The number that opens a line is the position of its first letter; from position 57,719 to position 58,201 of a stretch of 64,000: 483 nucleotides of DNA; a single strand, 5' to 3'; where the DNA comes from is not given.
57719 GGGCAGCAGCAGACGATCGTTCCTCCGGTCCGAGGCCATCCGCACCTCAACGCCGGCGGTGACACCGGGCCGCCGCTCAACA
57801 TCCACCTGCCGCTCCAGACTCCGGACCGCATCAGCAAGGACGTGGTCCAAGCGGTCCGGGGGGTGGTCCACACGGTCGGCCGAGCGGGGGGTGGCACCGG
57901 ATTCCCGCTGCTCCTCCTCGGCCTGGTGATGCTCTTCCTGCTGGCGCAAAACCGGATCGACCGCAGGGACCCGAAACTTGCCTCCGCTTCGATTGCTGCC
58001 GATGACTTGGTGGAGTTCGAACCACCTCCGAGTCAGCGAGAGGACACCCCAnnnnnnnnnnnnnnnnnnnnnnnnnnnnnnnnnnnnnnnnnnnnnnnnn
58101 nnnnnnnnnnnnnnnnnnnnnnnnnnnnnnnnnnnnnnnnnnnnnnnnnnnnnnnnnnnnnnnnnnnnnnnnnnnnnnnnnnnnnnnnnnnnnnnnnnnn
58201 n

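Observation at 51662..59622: Giant ~20-repeat Ig-like surface protein translationally coupled to an active GAF-GGDEF diguanylate cyclase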

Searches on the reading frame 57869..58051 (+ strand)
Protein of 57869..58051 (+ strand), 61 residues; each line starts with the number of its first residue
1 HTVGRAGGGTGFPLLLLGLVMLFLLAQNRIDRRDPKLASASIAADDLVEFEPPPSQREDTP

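Call 33: find_homologous_proteins(query=A3, max_evalue=0.001)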
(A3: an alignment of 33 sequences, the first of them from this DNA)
Query A3 (33 sequences) (61 aa, profile of the alignment): 101 proteins with E <= 0.001 among 728 candidates.
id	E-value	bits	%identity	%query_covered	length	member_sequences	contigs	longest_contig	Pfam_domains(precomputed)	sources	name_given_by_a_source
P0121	3.3e-22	95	60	90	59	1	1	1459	-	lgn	-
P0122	1.2e-21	94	54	93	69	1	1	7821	-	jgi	jgi:hypothetical protein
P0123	3.7e-21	92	71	92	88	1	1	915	-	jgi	jgi:hypothetical protein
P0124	4.0e-21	92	71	92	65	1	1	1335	-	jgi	jgi:hypothetical protein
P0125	5.1e-21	92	75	90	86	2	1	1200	-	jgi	jgi:hypothetical protein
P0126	5.4e-21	92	83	77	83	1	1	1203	-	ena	-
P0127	5.6e-21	92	79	77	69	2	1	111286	-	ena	-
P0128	7.3e-21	91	51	87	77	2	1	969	-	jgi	jgi:hypothetical protein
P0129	8.1e-21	91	76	95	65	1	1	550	-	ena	-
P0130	8.9e-21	91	50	75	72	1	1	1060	-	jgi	jgi:hypothetical protein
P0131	9.2e-21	91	54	92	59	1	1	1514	-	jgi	jgi:hypothetical protein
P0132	9.9e-21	91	68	92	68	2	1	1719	-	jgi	jgi:hypothetical protein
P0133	1.0e-20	91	48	89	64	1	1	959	-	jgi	jgi:hypothetical protein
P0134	1.1e-20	91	73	90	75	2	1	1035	-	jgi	jgi:hypothetical protein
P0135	1.4e-20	90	53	70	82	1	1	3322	-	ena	-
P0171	1.9e-17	80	52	89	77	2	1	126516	-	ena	-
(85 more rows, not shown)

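Call 34: find_encoding_contigs(protein=P0127, flank=8000, max_places=1)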
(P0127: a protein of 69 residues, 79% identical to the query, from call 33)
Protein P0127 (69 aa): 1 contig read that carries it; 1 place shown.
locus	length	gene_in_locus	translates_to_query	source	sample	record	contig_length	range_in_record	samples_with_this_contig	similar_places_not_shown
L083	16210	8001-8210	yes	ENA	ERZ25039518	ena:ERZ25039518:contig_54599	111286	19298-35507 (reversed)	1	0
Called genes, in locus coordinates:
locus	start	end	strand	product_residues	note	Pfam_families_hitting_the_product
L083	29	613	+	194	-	PF00171:Aldedh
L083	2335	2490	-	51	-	-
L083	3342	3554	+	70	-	PF19077:Big_13 (weak)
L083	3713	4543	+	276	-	PF17936:Big_6 (faint), PF19077:Big_13 (weak), PF22352:K319L-like_PKD (faint), PF19077:Big_13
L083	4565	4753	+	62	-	-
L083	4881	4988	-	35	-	-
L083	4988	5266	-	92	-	-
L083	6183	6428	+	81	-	-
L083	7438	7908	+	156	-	-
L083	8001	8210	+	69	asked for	-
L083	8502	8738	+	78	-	-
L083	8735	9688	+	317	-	PF13185:GAF_2 (weak), PF00990:GGDEF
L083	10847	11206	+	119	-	-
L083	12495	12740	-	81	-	-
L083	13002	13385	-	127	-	PF01580:FtsK_SpoIIIE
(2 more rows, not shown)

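Call 35: find_encoding_contigs(protein=P0171, flank=8000, max_places=1)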
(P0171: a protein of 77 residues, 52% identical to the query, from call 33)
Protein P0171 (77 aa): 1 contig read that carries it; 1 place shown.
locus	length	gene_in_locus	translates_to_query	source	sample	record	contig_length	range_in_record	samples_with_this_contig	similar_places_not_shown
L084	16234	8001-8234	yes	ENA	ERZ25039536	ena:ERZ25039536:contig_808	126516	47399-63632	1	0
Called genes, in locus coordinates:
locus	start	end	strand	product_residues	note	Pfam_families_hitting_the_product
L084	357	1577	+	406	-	PF20256:MoCoBD_2, PF02625:XdhC_CoxI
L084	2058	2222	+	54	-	-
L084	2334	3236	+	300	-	-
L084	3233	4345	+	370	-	-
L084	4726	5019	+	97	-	-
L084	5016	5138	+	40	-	-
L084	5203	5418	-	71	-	-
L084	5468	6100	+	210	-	PF00484:Pro_CA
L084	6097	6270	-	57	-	-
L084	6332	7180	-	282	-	-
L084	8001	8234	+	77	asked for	-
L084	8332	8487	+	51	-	-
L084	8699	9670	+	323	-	-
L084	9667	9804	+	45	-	-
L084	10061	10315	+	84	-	-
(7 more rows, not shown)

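Call 45: search_protein_representatives(alignment_id=A4)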
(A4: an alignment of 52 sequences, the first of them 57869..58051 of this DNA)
Query: 52 sequences, 66 profile positions. Proteins with E-value up to 0.001 (for the whole library): 1895; up to 1e-10: 1028; up to 1e-30: 0. The best 150 are listed.
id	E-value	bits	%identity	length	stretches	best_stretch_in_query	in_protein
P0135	2.8e-23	97.2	-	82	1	2-61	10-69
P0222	6.9e-23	96.0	-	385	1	3-64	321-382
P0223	1.2e-22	95.2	-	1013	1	3-64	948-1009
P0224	1.3e-22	95.0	-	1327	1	2-64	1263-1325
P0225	1.5e-22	94.9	-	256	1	2-64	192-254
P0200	2.4e-22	94.2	-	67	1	1-64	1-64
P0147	3.2e-22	93.8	-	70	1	2-63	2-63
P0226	4.0e-22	93.5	-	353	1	4-62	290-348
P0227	5.1e-22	93.2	-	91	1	3-63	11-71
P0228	5.1e-22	93.2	-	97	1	2-63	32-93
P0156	5.5e-22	93.1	-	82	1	2-62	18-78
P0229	6.4e-22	92.9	-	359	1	2-64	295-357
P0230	7.1e-22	92.7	-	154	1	6-64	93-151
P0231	7.2e-22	92.7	-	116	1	2-64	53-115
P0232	7.5e-22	92.6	-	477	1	3-62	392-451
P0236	1.2e-21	92.0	-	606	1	3-63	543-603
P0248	6.5e-21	89.6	-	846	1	2-64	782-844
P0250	6.8e-21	89.6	-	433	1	3-63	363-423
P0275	3.5e-20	87.3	-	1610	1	3-65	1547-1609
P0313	3.1e-19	84.3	-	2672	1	2-63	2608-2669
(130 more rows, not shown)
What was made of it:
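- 57947..58051 (+): Conserved cytoplasmic tail: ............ (aa 2096-2107), then ...L-x-F-x-PPP, to the C-terminus. 1895 clusters carry it, always at the extreme C-terminus (call 45).
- Tried and rejected: The exhaustive representative search was used instead (call 45).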

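Call 46: search_protein_families(library=pfam, proteins=[P0222, P0232, P0236, P0248, P0223, P0224, P0275, P0313, P0229, P0250], max_evalue=0.001)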
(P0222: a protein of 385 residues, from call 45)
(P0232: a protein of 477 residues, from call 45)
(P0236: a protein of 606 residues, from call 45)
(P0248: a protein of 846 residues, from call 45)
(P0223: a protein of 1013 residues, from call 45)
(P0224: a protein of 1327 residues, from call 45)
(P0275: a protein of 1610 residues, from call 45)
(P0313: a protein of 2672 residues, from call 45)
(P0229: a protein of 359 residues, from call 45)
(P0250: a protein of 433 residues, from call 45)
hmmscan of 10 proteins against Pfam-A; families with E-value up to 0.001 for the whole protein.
P0222 (385 aa): 0 families

P0232 (477 aa): 0 families

P0236 (606 aa): 7 families
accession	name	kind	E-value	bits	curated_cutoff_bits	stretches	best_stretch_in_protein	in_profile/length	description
PF19077.6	Big_13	-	1.8e-15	57.7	27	1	223-297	25-102/102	Bacterial Ig-like domain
PF07495.19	Y_Y_Y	-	1.1e-09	38.4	26.6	0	258-287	26-55/65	Y_Y_Y domain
PF17936.7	Big_6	-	4.2e-08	33.8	27.6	0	324-384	21-81/83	Bacterial Ig domain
PF13750.12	Big_3_3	-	5.2e-06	26.7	27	0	266-290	118-142/157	Bacterial Ig-like domain (group 3)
PF12245.14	Big_3_2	-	5.8e-06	26.9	23.3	0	253-296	80-121/122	Bacterial Ig-like domain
PF24421.1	Ig_J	-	1.7e-05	25.3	29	0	257-293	63-99/104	Tip attachment protein J, Ig-like domain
PF00028.23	Cadherin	-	0.00046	21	28.8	0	354-385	58-89/93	Cadherin domain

P0248 (846 aa): 13 families
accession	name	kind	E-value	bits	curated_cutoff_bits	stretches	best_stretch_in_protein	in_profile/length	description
PF19077.6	Big_13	-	3.7e-32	111.3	27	4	523-598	24-101/102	Bacterial Ig-like domain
PF24421.1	Ig_J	-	2.3e-13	50.6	29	0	653-688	66-101/104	Tip attachment protein J, Ig-like domain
PF17936.7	Big_6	-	2.7e-12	47.2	27.6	1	527-594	12-80/83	Bacterial Ig domain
PF13750.12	Big_3_3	-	9.6e-11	42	27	0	470-514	5-50/157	Bacterial Ig-like domain (group 3)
PF16389.11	DUF4998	-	9.7e-10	38.8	29.1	0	656-684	77-105/199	Domain of unknown function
PF07495.19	Y_Y_Y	-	1.4e-08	34.9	26.6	0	658-685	33-59/65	Y_Y_Y domain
PF12245.14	Big_3_2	-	3.4e-06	27.7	23.3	0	567-598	91-121/122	Bacterial Ig-like domain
PF20164.4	GspA_SrpA_N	-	1.9e-05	25.5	27.4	0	460-498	68-105/117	GspA/SrpA SigLec-like domain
PF18981.6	InlK_D3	-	0.00013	22.4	25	0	296-317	49-70/75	Internalin K domain (D3/D4)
PF13860.13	FlgD_ig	-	0.00027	21.3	27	0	659-672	63-76/79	FlgD Ig-like domain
PF00801.26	PKD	-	0.00028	21.3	23.5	0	423-500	19-77/80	PKD domain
PF15418.12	DUF4625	-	0.00031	21.5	27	0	660-680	103-123/131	Domain of unknown function (DUF4625)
PF22352.2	K319L-like_PKD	-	0.00081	19.8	27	0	650-679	47-76/84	K319L-like, PKD domain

P0223 (1013 aa): 13 families
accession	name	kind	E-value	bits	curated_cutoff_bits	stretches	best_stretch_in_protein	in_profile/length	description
PF19077.6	Big_13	-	6.3e-36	123.4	27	2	671-741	26-101/102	Bacterial Ig-like domain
PF07495.19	Y_Y_Y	-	8.9e-22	77.2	26.6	0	527-556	28-57/65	Y_Y_Y domain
PF17936.7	Big_6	-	8.1e-11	42.5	27.6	0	768-827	20-79/83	Bacterial Ig domain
PF22352.2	K319L-like_PKD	-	5e-10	39.7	27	0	430-462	45-77/84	K319L-like, PKD domain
PF15418.12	DUF4625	-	8.2e-10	39.5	27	0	534-552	103-121/131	Domain of unknown function (DUF4625)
PF13750.12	Big_3_3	-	8.4e-09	35.7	27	0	443-484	13-54/157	Bacterial Ig-like domain (group 3)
PF24421.1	Ig_J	-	2.3e-08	34.5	29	0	534-562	73-101/104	Tip attachment protein J, Ig-like domain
PF13754.12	Big_3_4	-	8.5e-08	32.5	27.3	0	711-741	30-60/106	Domain of unknown function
PF12245.14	Big_3_2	-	1.4e-07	32.2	23.3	0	713-741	93-121/122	Bacterial Ig-like domain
PF16389.11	DUF4998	-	5.9e-05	23.1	29.1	0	534-556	81-103/199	Domain of unknown function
PF00801.26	PKD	-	9.4e-05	22.8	23.5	0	422-463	37-75/80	PKD domain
PF18981.6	InlK_D3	-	0.00037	20.9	25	0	536-557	49-70/75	Internalin K domain (D3/D4)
PF08329.16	ChitinaseA_N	-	0.00081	19.5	21.2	0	419-461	56-99/133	Chitinase A, N-terminal domain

P0224 (1327 aa): 10 families
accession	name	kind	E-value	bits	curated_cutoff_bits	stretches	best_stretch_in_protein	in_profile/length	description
PF19077.6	Big_13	-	1.2e-33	116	27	2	1019-1093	24-101/102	Bacterial Ig-like domain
PF13750.12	Big_3_3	-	1.1e-15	58.1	27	0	787-833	6-54/157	Bacterial Ig-like domain (group 3)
PF24421.1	Ig_J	-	5e-14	52.7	29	0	254-292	63-101/104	Tip attachment protein J, Ig-like domain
PF20164.4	GspA_SrpA_N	-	1.5e-11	45.1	27.4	0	606-637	78-109/117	GspA/SrpA SigLec-like domain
PF07495.19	Y_Y_Y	-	4.4e-09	36.5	26.6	0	1058-1088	29-58/65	Y_Y_Y domain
PF16389.11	DUF4998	-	1.7e-05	24.9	29.1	0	1061-1089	78-106/199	Domain of unknown function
PF15418.12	DUF4625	-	3.6e-05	24.5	27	0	263-285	102-124/131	Domain of unknown function (DUF4625)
PF12245.14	Big_3_2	-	4.6e-05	24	23.3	0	615-633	95-113/122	Bacterial Ig-like domain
PF18981.6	InlK_D3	-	0.00028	21.3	25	0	1067-1091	50-74/75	Internalin K domain (D3/D4)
PF22352.2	K319L-like_PKD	-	0.00037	20.9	27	0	1055-1084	48-78/84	K319L-like, PKD domain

P0275 (1610 aa): 20 families
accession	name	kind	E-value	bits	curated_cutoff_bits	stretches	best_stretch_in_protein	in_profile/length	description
PF19077.6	Big_13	-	1.2e-72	241.3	27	4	1119-1192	25-102/102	Bacterial Ig-like domain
PF24421.1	Ig_J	-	2.2e-54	182.4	29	0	625-660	69-104/104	Tip attachment protein J, Ig-like domain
PF07495.19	Y_Y_Y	-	2.2e-29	101.5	26.6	0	294-318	37-62/65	Y_Y_Y domain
PF18981.6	InlK_D3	-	3.4e-24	85.1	25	0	30-53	49-72/75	Internalin K domain (D3/D4)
PF17936.7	Big_6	-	4.3e-23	81.8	27.6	0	1217-1278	18-80/83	Bacterial Ig domain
PF22352.2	K319L-like_PKD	-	2.2e-22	79.3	27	0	176-222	29-75/84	K319L-like, PKD domain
PF13750.12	Big_3_3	-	4.7e-20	72.3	27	0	1338-1386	7-53/157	Bacterial Ig-like domain (group 3)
PF20164.4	GspA_SrpA_N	-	5.5e-14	53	27.4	0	1344-1370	85-111/117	GspA/SrpA SigLec-like domain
PF13754.12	Big_3_4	-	1.8e-12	47.5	27.3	0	1162-1192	31-61/106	Domain of unknown function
PF12245.14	Big_3_2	-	5.4e-12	46.4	23.3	0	1075-1102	94-121/122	Bacterial Ig-like domain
PF19743.5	ASTN1_2_fn3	-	9.4e-11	42.5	24.3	0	170-224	61-115/123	ASTN1/2 Fn3 domain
PF15418.12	DUF4625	-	7.1e-10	39.7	27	0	107-136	93-122/131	Domain of unknown function (DUF4625)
PF18962.6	Por_Secre_tail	-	2.6e-09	37.7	27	0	708-726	46-64/75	Secretion system C-terminal sorting domain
PF00801.26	PKD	-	2.5e-08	34.2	23.5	0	1021-1095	4-76/80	PKD domain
PF16967.11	TcfC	-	1.8e-06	27.8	29.4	0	537-556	35-54/68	E-set like domain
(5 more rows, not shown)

P0313 (2672 aa): 23 families
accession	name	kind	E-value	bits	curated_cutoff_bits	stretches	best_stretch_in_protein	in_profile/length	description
PF19077.6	Big_13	-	3.4e-41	140.3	27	1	2069-2143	26-102/102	Bacterial Ig-like domain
PF22352.2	K319L-like_PKD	-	6.7e-36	122.6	27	0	1336-1373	43-81/84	K319L-like, PKD domain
PF07495.19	Y_Y_Y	-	2.6e-25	88.5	26.6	0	81-110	27-55/65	Y_Y_Y domain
PF24318.1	DUF7490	-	2.6e-20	72.4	27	0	1048-1081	66-99/106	Domain of unknown function (DUF7490)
PF04151.21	PPC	-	1.6e-18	67.7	25.9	0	821-876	17-69/70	Bacterial pre-peptidase C-terminal domain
PF23265.1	Ig-like_KY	-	1.7e-18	67.5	27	0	2486-2525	78-117/129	KY-like, immunoglobulin-like domain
PF11589.14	DUF3244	-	9.9e-15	54.8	25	0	2099-2126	60-87/96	Domain of unknown function (DUF3244)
PF00801.26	PKD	-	8.9e-12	45.3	23.5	0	1235-1270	33-72/80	PKD domain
PF18962.6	Por_Secre_tail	-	1.7e-11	44.7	27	0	1824-1851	40-67/75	Secretion system C-terminal sorting domain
PF22433.2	MtxA_IG-like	-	2.7e-11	43.6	26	0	959-981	49-71/83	Magnetotaxis protein MtxA, Immunoglobulin-like domain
PF11797.14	WxLIP_HBD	-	2.7e-10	40.8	28.9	0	1153-1171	102-120/138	WxL Interacting Protein, host binding domain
PF20164.4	GspA_SrpA_N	-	3.6e-08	34.3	27.4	0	2399-2438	75-115/117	GspA/SrpA SigLec-like domain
PF14524.12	Wzt_C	-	1.4e-07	32.1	30.4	0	1446-1474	91-121/143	Wzt C-terminal domain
PF13754.12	Big_3_4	-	3.8e-07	30.4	27.3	0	2495-2523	30-58/106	Domain of unknown function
PF06832.18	BiPBP_C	-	1.1e-05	25.7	26.8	0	1439-1467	62-88/90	Penicillin-Binding Protein C-terminus Family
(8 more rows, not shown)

P0229 (359 aa): 0 families

P0250 (433 aa): 0 families

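Call 51: find_related_loci(query=A3, collection=metagenome_contigs, flank=4000)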
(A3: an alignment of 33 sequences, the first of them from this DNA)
Query A3 (61 aa) in metagenome_contigs; peptide patterns used: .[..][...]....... (x = any residue, [..] = any of these).
294 stretches matched a pattern; 195 encode a relative of the query (tblastn E <= 1e-3); the best 80 are kept; 80 distinct loci.
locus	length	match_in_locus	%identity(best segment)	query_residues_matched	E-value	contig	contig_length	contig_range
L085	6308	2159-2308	84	1-50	8e-25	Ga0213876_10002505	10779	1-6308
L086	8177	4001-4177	72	1-60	2e-23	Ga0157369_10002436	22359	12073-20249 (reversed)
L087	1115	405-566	76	3-56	8e-24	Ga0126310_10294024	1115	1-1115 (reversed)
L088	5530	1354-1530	72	1-60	1e-23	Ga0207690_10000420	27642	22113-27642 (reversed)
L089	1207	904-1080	72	1-60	4e-23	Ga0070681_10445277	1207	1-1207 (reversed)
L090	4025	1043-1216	69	1-58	5e-23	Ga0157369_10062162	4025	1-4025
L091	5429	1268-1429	72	3-56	1e-22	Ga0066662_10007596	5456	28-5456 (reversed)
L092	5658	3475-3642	73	1-56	1e-22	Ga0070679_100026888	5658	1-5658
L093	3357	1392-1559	71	1-56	2e-22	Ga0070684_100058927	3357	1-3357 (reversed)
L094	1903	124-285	72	3-56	2e-22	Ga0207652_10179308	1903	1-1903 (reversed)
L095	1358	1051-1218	68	1-56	3e-22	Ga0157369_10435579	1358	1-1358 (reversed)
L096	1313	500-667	68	1-56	4e-22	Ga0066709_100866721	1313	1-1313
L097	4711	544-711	68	1-56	4e-22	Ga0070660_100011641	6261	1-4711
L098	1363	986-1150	69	2-56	5e-22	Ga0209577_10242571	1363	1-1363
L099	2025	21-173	76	1-51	8e-22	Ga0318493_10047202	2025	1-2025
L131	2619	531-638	61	12-47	2e-10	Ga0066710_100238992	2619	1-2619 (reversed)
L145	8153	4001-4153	53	4-47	6e-10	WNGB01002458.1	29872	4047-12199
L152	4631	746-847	68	9-42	1e-9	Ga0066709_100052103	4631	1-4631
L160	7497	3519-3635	60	12-51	3e-9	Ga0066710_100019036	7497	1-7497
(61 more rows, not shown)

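Call 54: search_protein_families(library=pfam, proteins=[L145:4209-6050:+, L160:3671-5584:+, L131:688-2556:+, L152:912-2834:+], max_evalue=0.01)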
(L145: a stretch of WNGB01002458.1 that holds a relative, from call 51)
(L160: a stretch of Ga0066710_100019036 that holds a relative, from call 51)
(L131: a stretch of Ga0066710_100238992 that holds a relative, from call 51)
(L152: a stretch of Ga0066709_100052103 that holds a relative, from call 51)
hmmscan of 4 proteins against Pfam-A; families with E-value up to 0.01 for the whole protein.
L145:4209-6050:+ (614 aa): 4 families
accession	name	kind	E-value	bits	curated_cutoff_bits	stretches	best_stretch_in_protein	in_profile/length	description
PF02518.31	HATPase_c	-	2.2e-15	57.5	26.4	1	515-606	4-109/111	Histidine kinase-, DNA gyrase B-, and HSP90-like ATPase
PF07730.19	HisKA_3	-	1.2e-14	55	24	1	409-477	1-68/68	Histidine kinase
PF25323.1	6TM_PilS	-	9.5e-07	29.1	27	1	48-176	58-178/189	PilS-like transmembrane domain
PF13581.12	HATPase_c_2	-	5.8e-05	23.5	27.4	1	520-579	35-92/127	Histidine kinase-like ATPase domain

L160:3671-5584:+ (638 aa): 8 families
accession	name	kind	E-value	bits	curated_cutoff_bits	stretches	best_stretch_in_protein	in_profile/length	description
PF02518.31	HATPase_c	-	2e-12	47.9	26.4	1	513-604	4-109/111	Histidine kinase-, DNA gyrase B-, and HSP90-like ATPase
PF07730.19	HisKA_3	-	4.5e-12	46.8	24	1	410-473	1-66/68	Histidine kinase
PF01590.32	GAF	-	3.9e-10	40.8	22.4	1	215-341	7-133/133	GAF domain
PF25323.1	6TM_PilS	-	1.6e-08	34.9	27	1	36-181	44-180/189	PilS-like transmembrane domain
PF13492.12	GAF_3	-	2.8e-08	34.7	27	1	220-343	12-129/129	GAF domain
PF13185.12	GAF_2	-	2.2e-06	28.3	28.6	1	215-342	9-136/136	GAF domain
PF25481.1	Nucleoprot-TPR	-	0.00013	22.4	27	1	341-395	22-76/80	Nucleoprotein TPR-like domain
PF13581.12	HATPase_c_2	-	0.00098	19.6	27.4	1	505-565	22-87/127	Histidine kinase-like ATPase domain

L131:688-2556:+ (623 aa): 4 families
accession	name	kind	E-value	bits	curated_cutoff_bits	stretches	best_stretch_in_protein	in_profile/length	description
PF07730.19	HisKA_3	-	2.5e-10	41.2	24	1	408-472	1-67/68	Histidine kinase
PF02518.31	HATPase_c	-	6.4e-10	39.9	26.4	1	511-601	4-108/111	Histidine kinase-, DNA gyrase B-, and HSP90-like ATPase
PF13581.12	HATPase_c_2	-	0.0081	16.6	27.4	0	517-559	36-83/127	Histidine kinase-like ATPase domain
PF25323.1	6TM_PilS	-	0.0093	16.1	27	0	39-179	48-180/189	PilS-like transmembrane domain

L152:912-2834:+ (641 aa): 6 families
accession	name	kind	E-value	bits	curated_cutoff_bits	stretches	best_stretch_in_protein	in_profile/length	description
PF02518.31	HATPase_c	-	2.1e-14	54.3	26.4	1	516-606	4-108/111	Histidine kinase-, DNA gyrase B-, and HSP90-like ATPase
PF07730.19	HisKA_3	-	5.6e-13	49.7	24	1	409-475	1-65/68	Histidine kinase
PF13492.12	GAF_3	-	1.3e-06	29.3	27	1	208-342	3-129/129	GAF domain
PF25323.1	6TM_PilS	-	5.3e-06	26.7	27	1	12-179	14-177/189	PilS-like transmembrane domain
PF13581.12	HATPase_c_2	-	0.00025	21.5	27.4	1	521-568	35-87/127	Histidine kinase-like ATPase domain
PF05149.17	Flagellar_rod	-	0.0013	18.7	23.4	1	380-460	66-141/287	Paraflagellar rod protein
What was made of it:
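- On 6TM_PilS (PF25323) membrane sensor domain: HK variants score 29.1 and 34.9 bits (call 54).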
